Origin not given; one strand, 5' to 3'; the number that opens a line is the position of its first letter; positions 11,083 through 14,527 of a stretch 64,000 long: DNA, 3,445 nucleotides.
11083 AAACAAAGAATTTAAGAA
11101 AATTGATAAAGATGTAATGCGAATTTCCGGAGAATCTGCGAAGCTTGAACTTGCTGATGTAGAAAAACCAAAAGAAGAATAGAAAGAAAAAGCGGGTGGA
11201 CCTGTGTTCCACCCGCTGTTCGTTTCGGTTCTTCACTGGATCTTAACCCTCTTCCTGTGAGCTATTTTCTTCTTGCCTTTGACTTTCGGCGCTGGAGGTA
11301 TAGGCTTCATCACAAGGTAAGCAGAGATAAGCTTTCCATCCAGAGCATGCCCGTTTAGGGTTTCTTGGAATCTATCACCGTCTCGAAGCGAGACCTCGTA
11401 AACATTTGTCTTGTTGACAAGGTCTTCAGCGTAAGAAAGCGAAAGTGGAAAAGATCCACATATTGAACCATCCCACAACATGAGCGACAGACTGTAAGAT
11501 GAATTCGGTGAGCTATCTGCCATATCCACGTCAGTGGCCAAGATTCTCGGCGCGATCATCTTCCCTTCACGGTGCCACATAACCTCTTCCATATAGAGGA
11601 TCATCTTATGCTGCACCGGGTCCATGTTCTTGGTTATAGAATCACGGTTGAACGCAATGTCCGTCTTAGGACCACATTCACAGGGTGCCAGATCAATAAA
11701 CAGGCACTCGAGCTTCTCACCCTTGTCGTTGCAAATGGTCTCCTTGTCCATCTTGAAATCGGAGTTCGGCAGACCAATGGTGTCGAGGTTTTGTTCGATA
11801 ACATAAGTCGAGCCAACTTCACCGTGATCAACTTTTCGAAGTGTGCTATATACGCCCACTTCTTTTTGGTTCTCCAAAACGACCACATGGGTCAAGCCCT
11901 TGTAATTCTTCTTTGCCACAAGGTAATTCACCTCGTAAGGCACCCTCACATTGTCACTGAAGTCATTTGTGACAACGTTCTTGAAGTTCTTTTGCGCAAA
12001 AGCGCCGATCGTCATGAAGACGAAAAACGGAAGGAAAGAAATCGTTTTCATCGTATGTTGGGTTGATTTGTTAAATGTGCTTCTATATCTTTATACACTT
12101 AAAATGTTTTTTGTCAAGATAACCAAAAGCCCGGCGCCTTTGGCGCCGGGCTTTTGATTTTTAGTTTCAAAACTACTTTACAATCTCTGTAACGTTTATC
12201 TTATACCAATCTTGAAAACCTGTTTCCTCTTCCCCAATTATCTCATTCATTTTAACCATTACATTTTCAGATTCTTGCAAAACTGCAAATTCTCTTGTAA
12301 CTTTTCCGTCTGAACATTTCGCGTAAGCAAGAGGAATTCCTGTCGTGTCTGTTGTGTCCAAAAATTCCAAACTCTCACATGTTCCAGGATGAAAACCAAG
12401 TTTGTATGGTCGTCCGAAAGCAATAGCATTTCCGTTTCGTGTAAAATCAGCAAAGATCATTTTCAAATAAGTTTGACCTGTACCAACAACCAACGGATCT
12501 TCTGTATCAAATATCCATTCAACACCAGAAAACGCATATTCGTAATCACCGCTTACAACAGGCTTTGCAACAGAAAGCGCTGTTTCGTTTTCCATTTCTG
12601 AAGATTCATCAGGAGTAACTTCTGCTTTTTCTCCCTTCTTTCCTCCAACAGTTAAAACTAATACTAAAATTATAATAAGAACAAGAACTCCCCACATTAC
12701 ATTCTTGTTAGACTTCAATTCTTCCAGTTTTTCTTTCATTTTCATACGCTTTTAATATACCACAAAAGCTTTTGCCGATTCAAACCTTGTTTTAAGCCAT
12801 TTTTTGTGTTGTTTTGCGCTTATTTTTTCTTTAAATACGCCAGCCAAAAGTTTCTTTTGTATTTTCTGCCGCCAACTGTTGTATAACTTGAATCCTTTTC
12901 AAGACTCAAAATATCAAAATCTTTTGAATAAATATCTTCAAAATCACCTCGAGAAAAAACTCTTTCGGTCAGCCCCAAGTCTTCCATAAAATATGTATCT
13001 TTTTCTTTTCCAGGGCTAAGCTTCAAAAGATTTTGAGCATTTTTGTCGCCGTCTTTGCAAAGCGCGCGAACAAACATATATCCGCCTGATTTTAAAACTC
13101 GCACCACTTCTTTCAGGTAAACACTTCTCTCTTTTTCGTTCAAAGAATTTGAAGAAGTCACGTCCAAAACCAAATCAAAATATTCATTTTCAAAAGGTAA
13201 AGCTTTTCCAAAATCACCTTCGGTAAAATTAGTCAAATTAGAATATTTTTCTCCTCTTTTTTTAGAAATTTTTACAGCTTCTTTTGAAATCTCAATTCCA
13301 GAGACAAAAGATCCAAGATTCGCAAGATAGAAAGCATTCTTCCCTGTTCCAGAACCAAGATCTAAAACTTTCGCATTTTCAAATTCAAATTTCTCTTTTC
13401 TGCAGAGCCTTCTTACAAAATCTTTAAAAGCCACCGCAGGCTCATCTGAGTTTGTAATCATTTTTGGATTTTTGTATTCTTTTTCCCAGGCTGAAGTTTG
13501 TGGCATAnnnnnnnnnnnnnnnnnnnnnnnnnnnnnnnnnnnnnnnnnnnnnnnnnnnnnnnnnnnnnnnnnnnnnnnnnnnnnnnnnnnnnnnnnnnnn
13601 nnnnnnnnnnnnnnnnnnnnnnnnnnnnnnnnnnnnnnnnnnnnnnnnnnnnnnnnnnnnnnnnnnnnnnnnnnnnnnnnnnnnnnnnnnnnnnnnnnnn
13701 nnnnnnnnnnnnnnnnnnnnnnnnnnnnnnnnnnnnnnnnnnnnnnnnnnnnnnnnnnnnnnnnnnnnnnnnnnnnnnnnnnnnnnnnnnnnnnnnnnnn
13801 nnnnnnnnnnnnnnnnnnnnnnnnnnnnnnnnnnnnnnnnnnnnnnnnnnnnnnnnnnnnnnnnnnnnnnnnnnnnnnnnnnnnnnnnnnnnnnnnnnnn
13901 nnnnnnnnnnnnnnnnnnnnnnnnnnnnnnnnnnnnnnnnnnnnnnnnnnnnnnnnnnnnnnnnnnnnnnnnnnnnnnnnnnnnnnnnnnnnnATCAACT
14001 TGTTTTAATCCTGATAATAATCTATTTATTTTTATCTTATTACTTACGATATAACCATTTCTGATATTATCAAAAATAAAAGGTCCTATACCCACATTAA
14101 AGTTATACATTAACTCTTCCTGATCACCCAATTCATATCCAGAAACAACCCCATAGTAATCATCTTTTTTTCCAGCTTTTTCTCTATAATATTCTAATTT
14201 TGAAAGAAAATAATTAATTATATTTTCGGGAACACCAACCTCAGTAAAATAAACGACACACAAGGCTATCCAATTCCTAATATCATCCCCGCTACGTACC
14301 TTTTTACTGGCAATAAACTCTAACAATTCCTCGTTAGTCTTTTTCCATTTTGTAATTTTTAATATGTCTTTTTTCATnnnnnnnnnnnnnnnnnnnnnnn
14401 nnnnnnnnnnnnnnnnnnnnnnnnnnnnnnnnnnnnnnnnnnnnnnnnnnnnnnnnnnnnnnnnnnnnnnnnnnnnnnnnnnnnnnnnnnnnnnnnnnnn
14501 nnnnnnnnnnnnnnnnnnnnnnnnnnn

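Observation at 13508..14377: Very AT-rich orphan gene with a HEPN-type R-x4-H motif, coupled to a methyltransferase and next to tRNA-Glu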

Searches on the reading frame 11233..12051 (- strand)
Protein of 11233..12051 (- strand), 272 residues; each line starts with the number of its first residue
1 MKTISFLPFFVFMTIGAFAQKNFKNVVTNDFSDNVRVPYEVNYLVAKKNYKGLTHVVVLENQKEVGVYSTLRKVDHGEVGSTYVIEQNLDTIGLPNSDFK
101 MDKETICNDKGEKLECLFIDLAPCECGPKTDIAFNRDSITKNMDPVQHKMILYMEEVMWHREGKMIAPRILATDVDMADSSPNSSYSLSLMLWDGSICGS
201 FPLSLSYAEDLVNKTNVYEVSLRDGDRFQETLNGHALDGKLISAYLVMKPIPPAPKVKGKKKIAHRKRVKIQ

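Call 4: search_protein_families(library=pfam, proteins=[window:11233-12051:-], max_evalue=1)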
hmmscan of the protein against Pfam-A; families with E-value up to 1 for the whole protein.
window:11233-12051:- (272 aa): 1 family
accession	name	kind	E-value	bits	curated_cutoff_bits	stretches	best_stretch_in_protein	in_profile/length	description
PF03413.25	PepSY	-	0.04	14.7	24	0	46-69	11-34/60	Peptidase propeptide and YPEB domain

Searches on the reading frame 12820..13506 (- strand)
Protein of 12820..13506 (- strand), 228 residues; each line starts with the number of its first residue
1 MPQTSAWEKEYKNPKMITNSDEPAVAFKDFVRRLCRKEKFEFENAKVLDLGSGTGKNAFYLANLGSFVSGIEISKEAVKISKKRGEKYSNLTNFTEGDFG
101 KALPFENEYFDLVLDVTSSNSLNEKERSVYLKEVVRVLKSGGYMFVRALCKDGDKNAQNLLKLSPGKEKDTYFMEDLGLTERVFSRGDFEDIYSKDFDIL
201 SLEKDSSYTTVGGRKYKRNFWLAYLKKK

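Call 4: search_protein_families(library=pfam, proteins=[window:12820-13506:-], max_evalue=1)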
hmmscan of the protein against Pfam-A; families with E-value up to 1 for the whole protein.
window:12820-13506:- (228 aa): 27 families (the best 25 are shown)
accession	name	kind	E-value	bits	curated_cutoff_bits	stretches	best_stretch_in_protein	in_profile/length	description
PF08241.18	Methyltransf_11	-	1.2e-18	68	21.2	1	48-145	1-94/95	Methyltransferase domain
PF13847.12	Methyltransf_31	-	1.1e-17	64.5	27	1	43-152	3-115/145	Methyltransferase domain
PF13649.12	Methyltransf_25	-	1.3e-17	64.7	27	1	47-142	1-97/97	Methyltransferase domain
PF08242.18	Methyltransf_12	-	1.6e-09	38.8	30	1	48-143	1-97/98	Methyltransferase domain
PF01209.24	Ubie_methyltran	-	2.9e-08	33.8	20.1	1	36-146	40-151/233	ubiE/COQ5 methyltransferase family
PF05724.17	TPMT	-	3e-07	30.8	26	1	4-146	3-153/218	Thiopurine S-methyltransferase (TPMT)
PF13489.12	Methyltransf_23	-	2.3e-06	27.9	27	1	29-154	11-124/164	Methyltransferase domain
PF03848.20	TehB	-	2.6e-06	27.4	20.4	1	44-148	31-134/193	Tellurite resistance protein TehB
PF02353.26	CMAS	-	1.6e-05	24.8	27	1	35-157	55-175/273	Mycolic acid cyclopropane synthetase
PF09445.16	Methyltransf_15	-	4.9e-05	23.4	22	1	46-112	3-74/165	RNA cap guanine-N2 methyltransferase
PF01555.25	N6_N4_Mtase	-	0.0021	18.5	26.7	1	41-83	179-221/221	DNA methylase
PF13679.12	Methyltransf_32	-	0.0095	16.3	27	1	28-99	10-89/143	Methyltransferase domain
PF05175.20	MTS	-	0.0097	16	23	1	43-114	31-103/170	Methyltransferase small domain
PF05148.21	Methyltransf_8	-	0.011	16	27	1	96-147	110-157/219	Hypothetical methyltransferase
PF05401.17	NodS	-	0.016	15.4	24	1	33-143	36-141/201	Nodulation protein S (NodS)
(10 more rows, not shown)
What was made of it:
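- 12820..13506 (-): Class-I SAM methyltransferase. An adjacent core gene, not a partner. It is probably co-transcribed simply because it abuts the insert. Methyltransf_11/31/25, E about 1e-18 (call 4).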

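Call 5: search_protein_families(library=padloc, proteins=[window:12820-13506:-], max_evalue=1)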
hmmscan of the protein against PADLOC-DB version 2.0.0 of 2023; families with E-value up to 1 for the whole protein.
window:12820-13506:- (228 aa): 6 families
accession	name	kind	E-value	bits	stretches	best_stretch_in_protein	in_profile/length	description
PDLC04134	mad2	-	1.1e-16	58.8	1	31-181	279-420/492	mads_2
PDLC03353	MTase_II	-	0.0015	16.1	1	21-85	188-250/260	Type II methyltransferase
PDLC03305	MTase_II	-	0.0018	15.6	1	44-90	201-248/513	Type II methyltransferase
PDLC03339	MTase_II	-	0.0021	14.9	1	44-87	230-273/399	Type II methyltransferase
PDLC03299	MTase_II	-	0.0099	13.4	1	43-89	215-261/296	Type II methyltransferase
PDLC03350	MTase_II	-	0.027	11.9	1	22-85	234-295/312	Type II methyltransferase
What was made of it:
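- The methyltransferase domain resembles the SAM-MTase domain of PADLOC mad2 (E 1.1e-16, call 5).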

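Call 6: search_protein_families(library=ncbifam, proteins=[window:12820-13506:-], max_evalue=1)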
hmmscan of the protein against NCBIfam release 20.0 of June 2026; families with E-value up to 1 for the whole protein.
window:12820-13506:- (228 aa): 56 families (the best 25 are shown)
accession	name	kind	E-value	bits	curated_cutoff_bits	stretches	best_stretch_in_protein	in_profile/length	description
NF043040.1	corrin_prot_MT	hypoth_equivalog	1.7e-13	50.6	180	1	41-146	39-147/216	corrinoid protein-associated methyltransferase CpaM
NF045667.1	MTase_DVU1556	equivalog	8.9e-13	48.2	155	1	43-159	22-132/213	DVU_1556 family methyltransferase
TIGR01934.1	MenG_MenH_UbiE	subfamily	3.5e-12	46.1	158.35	1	36-152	32-147/223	ubiquinone/menaquinone biosynthesis methyltransferase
NF041537.1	ArsM_AhpD_UU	exception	6.9e-11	41.5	510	1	45-146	78-180/345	arsenite methyltransferase/AhpD domain selenoprotein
NF045825.1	FAmtase_mtf2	equivalog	7.5e-11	41.7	400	1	41-146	56-158/248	fatty-acid O-methyltransferase Mtf2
NF045823.1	PthPhpthDimycoMt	equivalog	9.8e-11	41.3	300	1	17-146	42-166/256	phthiotriol/phenolphthiotriol dimycocerosates methyltransferase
NF041820.1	daptide_MTase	equivalog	1e-10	41.5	175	1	44-175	37-172/243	daptide-type RiPP biosynthesis methyltransferase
NF001244.0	PRK00216.1-5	equivalog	1.7e-10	40.6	216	1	37-154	42-161/236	bifunctional demethylmenaquinone methyltransferase/2-methoxy-6-polyprenyl-1,4-benzoquinol methylase UbiE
NF045649.1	2X_seleno_MduS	exception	5.3e-10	38.8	380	1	3-144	7-145/338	methyltransferase domain-containing selenoprotein MduS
NF008823.0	PRK11873.1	subfamily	1.4e-09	37.9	263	1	46-147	80-182/272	arsenite methyltransferase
NF001241.0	PRK00216.1-2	equivalog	3.6e-09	36.6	327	1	43-148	51-149/231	demethylmenaquinone methyltransferase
NF041536.1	ArsM_DUF2284_UU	exception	9e-09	34.2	575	1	44-147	77-181/459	arsenite methyltransferase/DUF2284 domain selenoprotein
NF041675.1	sarc_dimgly_tmase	equivalog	1.3e-08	35.1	550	1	21-145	43-168/278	sarcosine/dimethylglycine N-methyltransferase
TIGR01983.1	UbiG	equivalog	1.4e-08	34.3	102.95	1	31-152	37-157/228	bifunctional 2-polyprenyl-6-hydroxyphenol methylase/3-demethylubiquinol 3-O-methyltransferase UbiG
NF053839.1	CPFASynBruc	equivalog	1.7e-08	33.9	600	1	43-159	174-289/410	cyclopropane fatty acid synthase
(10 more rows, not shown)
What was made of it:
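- On Any curated HEPN family (Pfam HEPN clan models, PADLOC Abi models, NCBIfam): 0 hits for the protein (calls 4-6).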

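Call 34: find_related_loci(query=window:12820-13506:-, collection=genome_contigs, flank=8000)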
Query window:12820-13506:- (228 aa) in genome_contigs; peptide patterns used: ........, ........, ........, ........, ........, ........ (x = any residue, [..] = any of these).
116 stretches matched a pattern; 42 encode a relative of the query (tblastn E <= 1e-3); 42 distinct loci.
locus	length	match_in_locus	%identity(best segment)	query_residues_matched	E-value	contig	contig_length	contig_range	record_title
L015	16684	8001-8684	93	1-228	5e-139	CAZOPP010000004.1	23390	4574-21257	MAG TPA_asm: uncultured Candidatus Saccharibacteria bacterium isolate SRP329715_co2_76 genome assembly, contig: NODE_432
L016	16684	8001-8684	73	1-228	1e-107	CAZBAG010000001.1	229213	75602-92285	MAG TPA_asm: uncultured Candidatus Saccharibacteria bacterium isolate SRP219642_co5_575 genome assembly, contig: NODE_38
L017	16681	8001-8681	54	1-227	6e-76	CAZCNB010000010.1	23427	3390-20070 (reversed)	MAG TPA_asm: uncultured Candidatus Saccharibacteria bacterium isolate SRP135725_co1_330 genome assembly, contig: NODE_26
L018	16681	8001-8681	52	1-227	2e-74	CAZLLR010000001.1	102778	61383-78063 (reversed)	MAG TPA_asm: uncultured Candidatus Saccharibacteria bacterium isolate SRP216583_co1_142 genome assembly, contig: NODE_62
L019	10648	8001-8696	54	1-227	2e-72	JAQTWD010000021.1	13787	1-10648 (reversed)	MAG: Candidatus Paceibacterota bacterium isolate STC_102 NODE_9947_length_13787_cov_3.600512_Sandtown_C, whole genome sh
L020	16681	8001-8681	50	1-227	3e-71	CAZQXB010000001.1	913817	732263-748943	MAG TPA_asm: uncultured Gammaproteobacteria bacterium isolate SRP300315_co1_11 genome assembly, contig: NODE_1_length_91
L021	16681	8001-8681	49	1-227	2e-70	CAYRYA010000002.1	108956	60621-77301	MAG TPA_asm: uncultured Candidatus Saccharibacteria bacterium isolate SRP286056_co1_77 genome assembly, contig: NODE_131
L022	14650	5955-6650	46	1-227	2e-65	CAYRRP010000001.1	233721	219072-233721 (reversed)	MAG TPA_asm: uncultured Candidatus Saccharibacteria bacterium isolate SRP292972_co1_99 genome assembly, contig: NODE_72_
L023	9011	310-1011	45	1-225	3e-64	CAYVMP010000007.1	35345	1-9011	MAG TPA_asm: uncultured Candidatus Saccharibacteria bacterium isolate SRP278252_co1_28 genome assembly, contig: NODE_181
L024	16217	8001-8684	51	1-228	7e-76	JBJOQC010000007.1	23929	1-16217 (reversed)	MAG: Candidatus Parcubacteria bacterium isolate whiteclaycreek2_2019_sw_WHONDRS-S19S_0038_B_bin.23 scaffold_797826, whol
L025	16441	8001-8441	35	4-158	8e-16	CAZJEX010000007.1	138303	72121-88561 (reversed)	MAG TPA_asm: uncultured Desulfobulbus sp. isolate SRP302447_co4_640 genome assembly, contig: NODE_420_length_138303_cov_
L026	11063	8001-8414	31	26-162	4e-14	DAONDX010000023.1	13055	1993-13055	MAG TPA_asm: Candidatus Omnitrophota bacterium isolate AMR_MDS_3884 NODE_5288_length_13055_cov_7.988923, whole genome sh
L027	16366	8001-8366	34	7-146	2e-12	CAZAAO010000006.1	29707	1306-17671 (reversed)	MAG TPA_asm: uncultured Candidatus Saccharibacteria bacterium isolate SRP278252_co2_119 genome assembly, contig: NODE_30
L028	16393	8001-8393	31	26-155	1e-12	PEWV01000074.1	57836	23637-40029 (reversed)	MAG: Candidatus Omnitrophica bacterium CG07_land_8_20_14_0_80_42_15 CG07_land_8_20_14_0.80_scaffold_60_c, whole genome s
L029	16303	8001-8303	36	42-144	5e-12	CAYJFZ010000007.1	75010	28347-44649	MAG TPA_asm: uncultured Oscillospiraceae bacterium isolate ERP123703_co1_310 genome assembly, contig: NODE_276_length_75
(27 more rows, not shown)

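Call 45: search_protein_families(library=pfam, proteins=[L015:4368-5012:+, L015:5786-7627:+, L016:7189-7818:-, L016:6223-7161:+, L016:5536-6372:-], max_evalue=0.01)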
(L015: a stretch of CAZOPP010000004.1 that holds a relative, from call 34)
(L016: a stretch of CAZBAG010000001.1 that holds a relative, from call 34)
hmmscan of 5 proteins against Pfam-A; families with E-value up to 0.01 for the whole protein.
L015:4368-5012:+ (214 aa): 0 families

L015:5786-7627:+ (613 aa): 3 families
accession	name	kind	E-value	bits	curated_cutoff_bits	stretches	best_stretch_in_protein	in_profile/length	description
PF13307.12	Helicase_C_2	-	4.3e-13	50.1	25.3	1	458-585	34-169/170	Helicase C-terminal domain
PF00270.35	DEAD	-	3e-07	30.8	26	1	32-99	2-70/167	DEAD/DEAH box helicase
PF04851.21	ResIII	-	2.1e-06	28.2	22.5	1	29-137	3-114/164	Type III restriction enzyme, res subunit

L016:7189-7818:- (209 aa): 1 family
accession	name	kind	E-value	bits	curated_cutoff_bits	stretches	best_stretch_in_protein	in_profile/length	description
PF00293.34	NUDIX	-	3.4e-17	63.1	21.1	1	34-151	4-124/134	NUDIX domain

L016:6223-7161:+ (312 aa): 13 families
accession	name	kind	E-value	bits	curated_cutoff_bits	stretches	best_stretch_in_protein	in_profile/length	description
PF08241.18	Methyltransf_11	-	3.2e-15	57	21.2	1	108-200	1-95/95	Methyltransferase domain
PF13489.12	Methyltransf_23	-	2.4e-13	50.6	27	1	90-225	8-144/164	Methyltransferase domain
PF13649.12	Methyltransf_25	-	8e-13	49.3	27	1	108-196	2-97/97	Methyltransferase domain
PF08242.18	Methyltransf_12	-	2e-11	44.9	30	1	108-198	1-98/98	Methyltransferase domain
PF13847.12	Methyltransf_31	-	6.6e-11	42.5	27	1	102-200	2-109/145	Methyltransferase domain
PF01209.24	Ubie_methyltran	-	1e-07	32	20.1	1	96-205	40-157/233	ubiE/COQ5 methyltransferase family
PF01728.25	FtsJ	-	0.00047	20.6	24.1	1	101-171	19-97/181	FtsJ-like methyltransferase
PF05401.17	NodS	-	0.00066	20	24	1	105-198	45-142/201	Nodulation protein S (NodS)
PF07021.18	MetW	-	0.00072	19.7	21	1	102-201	12-107/193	Methionine biosynthesis protein MetW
PF01135.25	PCMT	-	0.00088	19.5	20.3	1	81-146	51-119/210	Protein-L-isoaspartate(D-aspartate) O-methyltransferase (PCMT)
PF05724.17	TPMT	-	0.001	19.2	26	1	74-167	5-108/218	Thiopurine S-methyltransferase (TPMT)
PF00398.26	RrnaAD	-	0.0021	17.6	24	1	89-145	16-72/263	Ribosomal RNA adenine dimethylase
PF02353.26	CMAS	-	0.0035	17.2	27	1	94-149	53-109/273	Mycolic acid cyclopropane synthetase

L016:5536-6372:- (278 aa): 0 families

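Call 64: search_protein_families(library=padloc, proteins=[L015:5786-7627:+, L015:4368-5012:+], max_evalue=0.001)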
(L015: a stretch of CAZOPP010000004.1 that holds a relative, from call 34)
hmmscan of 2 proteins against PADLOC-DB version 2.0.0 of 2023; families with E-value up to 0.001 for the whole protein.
L015:5786-7627:+ (613 aa): 5 families
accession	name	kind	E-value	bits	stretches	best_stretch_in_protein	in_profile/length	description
PDLC01439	typeIV_DinG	-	2.8e-38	129.9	1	29-596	15-569/575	CAS-IV-A; associated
PDLC04986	PDC-S28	-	1.5e-11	41.4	1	11-94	15-101/831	-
PDLC04987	PDC-S28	-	4.5e-06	23.3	0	49-95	58-104/846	-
PDLC02707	PbeA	-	6.3e-06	23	1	28-97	251-321/672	PbeA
PDLC01770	Cas3g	-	0.00071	16.2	0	28-93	13-77/733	-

L015:4368-5012:+ (214 aa): 0 families

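Call 98: search_protein_families(library=phrogs, proteins=[L015:4368-5012:+], max_evalue=0.1)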
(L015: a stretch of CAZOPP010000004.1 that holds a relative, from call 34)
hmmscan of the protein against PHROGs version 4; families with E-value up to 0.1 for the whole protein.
L015:4368-5012:+ (214 aa): 1 family
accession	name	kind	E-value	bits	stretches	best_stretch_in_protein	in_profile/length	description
phrog_4652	-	unknown function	3.2e-14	54.1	1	27-209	7-190/194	-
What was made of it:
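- Tried and rejected: Curated profile libraries for the protein gave nothing: Pfam, NCBIfam, PADLOC and PHROGs (calls 4-6, 98).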

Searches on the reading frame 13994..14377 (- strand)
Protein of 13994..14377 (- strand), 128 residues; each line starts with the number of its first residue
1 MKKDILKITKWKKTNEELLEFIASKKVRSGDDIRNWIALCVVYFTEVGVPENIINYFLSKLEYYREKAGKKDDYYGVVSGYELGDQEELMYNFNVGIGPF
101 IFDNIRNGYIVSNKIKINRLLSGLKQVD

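Call 72: predict_structure(alignment_id=A3)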
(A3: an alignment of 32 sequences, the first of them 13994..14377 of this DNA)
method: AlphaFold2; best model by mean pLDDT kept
length: 128 residues; sequences in the alignment: 32
mean_pLDDT: 84.2   pTM: 0.74
mean pLDDT of the five models: 84.2, 83.2, 82.9, 80.5, 80.1
residues with pLDDT >= 90: 75; 70-90: 28; 50-70: 20; < 50: 5
segments of 3 or more residues with pLDDT < 50: 126-128
pLDDT, mean of each block of 10 residues (from residue 1): 86 95 94 97 97 95 88 59 63 90 94 78 54
secondary structure, 60 per line:
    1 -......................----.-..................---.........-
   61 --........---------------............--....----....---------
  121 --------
elements in order: H2-23 H30-47 H51-59 E63-70 H86-90 E91-97 E100-103 E108-111
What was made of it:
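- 14042..14377 (-): N-terminal domain, about residues 1-112: three helices plus a small sheet. Fold unassigned. Proposed regulatory or sensor domain (inference). Separate AF2 model pLDDT 84, pTM 0.74 (call 72).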

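Call 75: fold_search(model_id=the predicted structure, library=pdb)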
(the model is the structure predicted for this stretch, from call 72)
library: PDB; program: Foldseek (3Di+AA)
matches with E <= 10: 33; with E <= 0.001: 0
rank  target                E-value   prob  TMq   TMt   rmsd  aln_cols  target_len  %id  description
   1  7p7e_L                3.3e+00  0.03  0.16  0.05  14.3        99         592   11  Complex I from E. coli, DDM/LMNG-purified, Apo, Resting state (released 2022-09-21)
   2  7o6l_A                3.6e+00  0.06  0.22  0.28  11.0        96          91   11  Crystal structure of C. elegans ERH-2 (released 2021-08-25)
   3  7p7c_L                3.6e+00  0.04  0.16  0.04   8.9        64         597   11  Complex I from E. coli, DDM/LMNG-purified, Apo, Open state (released 2022-09-21)
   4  8pr0_G                3.6e+00  0.04  0.19  0.21  12.2        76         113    9  Cytoplasmic dynein-A heavy chain bound to dynactin-p150glued and IC-LC tower (released 2024-03-27)
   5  7o9f_B                4.3e+00  0.23  0.31  0.14   2.7        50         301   16  Bacillus subtilis Ffh in complex with ppGpp (released 2022-02-02)
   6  7p7m_L                4.3e+00  0.04  0.16  0.04   9.0        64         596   11  Complex I from E. coli, DDM/LMNG-purified, inhibited by Piericidin A, Open state (released 2022-09-21)
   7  2w5r                  4.9e+00  0.03  0.15  0.05   4.1        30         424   17  Structure-based mechanism of lipoteichoic acid synthesis by Staphylococcus aureus LtaS. (released 2009-02-03)
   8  7o6n_B                5.3e+00  0.02  0.12  0.16  11.5        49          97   12  Crystal structure of C. elegans ERH-2 PID-3 complex (released 2021-08-25)
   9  9gs9_E                5.3e+00  0.01  0.12  0.06   9.6        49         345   18  Tn7016 PseCAST QCascade (released 2024-10-16)
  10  5et6_A                5.6e+00  0.03  0.11  0.05   4.9        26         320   15  Human muscle fructose-1,6-bisphosphatase in inactive T-state in complex with AMP (released 2016-04-13)
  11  3lvb                  5.6e+00  0.01  0.14  0.07  13.7        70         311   13  Crystal structure of the Ferredoxin:NADP+ reductase from maize root at 1.7 angstroms - Test Set Withheld (released 2010-03-16)
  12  2rlo_MODEL_1_A        5.6e+00  0.01  0.10  0.10  11.1        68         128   15  Split PH domain of PI3-kinase enhancer (released 2008-04-29)
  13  6muu_B                6.0e+00  0.12  0.32  0.30   4.4        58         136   14  Cryo-EM structure of Csm-crRNA binary complex in type III-A CRISPR-Cas system (released 2018-12-19)
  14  7p7l_L                6.0e+00  0.03  0.17  0.05   8.8        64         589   11  Complex I from E. coli, DDM/LMNG-purified, with NADH and FMN, Open state (released 2022-09-21)
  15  7zci_L                6.0e+00  0.03  0.17  0.05   9.0        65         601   11  Complex I from E. coli, LMNG-purified, under Turnover at pH 6, Resting state (released 2022-09-21)
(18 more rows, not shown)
